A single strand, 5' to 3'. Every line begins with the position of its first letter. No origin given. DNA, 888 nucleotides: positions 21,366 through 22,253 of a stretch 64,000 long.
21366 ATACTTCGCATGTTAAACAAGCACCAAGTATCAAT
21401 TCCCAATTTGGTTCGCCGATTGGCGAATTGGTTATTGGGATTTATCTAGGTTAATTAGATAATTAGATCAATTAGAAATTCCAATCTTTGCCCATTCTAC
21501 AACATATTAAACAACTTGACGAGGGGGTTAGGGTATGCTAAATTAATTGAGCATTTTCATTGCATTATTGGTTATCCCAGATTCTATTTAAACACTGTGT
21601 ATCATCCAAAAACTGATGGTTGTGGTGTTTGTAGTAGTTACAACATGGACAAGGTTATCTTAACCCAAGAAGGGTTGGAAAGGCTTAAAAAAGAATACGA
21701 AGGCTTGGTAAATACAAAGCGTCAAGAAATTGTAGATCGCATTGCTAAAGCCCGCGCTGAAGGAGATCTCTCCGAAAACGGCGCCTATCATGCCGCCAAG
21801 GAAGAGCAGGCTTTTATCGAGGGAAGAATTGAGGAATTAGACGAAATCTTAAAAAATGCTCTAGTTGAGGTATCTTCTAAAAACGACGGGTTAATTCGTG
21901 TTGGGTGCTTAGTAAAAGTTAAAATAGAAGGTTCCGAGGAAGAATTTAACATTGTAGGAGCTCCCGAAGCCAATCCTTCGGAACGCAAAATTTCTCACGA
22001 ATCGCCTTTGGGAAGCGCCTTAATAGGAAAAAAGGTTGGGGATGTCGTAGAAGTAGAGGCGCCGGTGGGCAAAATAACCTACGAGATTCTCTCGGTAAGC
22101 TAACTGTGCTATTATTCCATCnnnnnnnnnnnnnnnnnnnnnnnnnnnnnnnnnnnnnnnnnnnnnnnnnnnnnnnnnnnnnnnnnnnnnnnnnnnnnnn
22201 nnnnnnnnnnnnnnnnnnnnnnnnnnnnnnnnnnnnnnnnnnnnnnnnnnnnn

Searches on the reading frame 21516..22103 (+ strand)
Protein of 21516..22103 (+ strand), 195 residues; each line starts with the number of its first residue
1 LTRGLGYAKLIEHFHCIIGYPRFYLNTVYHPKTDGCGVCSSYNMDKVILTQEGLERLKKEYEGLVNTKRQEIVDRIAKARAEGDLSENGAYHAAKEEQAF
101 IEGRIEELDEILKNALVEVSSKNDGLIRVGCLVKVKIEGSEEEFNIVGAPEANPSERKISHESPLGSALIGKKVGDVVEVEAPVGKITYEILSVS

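Call 91: search_protein_families(library=pfam, proteins=[window:21516-22103:+], max_evalue=0.00001)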
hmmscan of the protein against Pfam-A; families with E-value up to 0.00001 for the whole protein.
window:21516-22103:+ (195 aa): 2 families
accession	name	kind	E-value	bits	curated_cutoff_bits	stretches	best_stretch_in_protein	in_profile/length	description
PF03449.20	GreA_GreB_N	-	5e-27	94.3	24.5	1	48-116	2-70/71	Transcription elongation factor, N-terminal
PF01272.25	GreA_GreB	-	2e-23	82.6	26.9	1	124-195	3-76/77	Transcription elongation factor, GreA/GreB, C-term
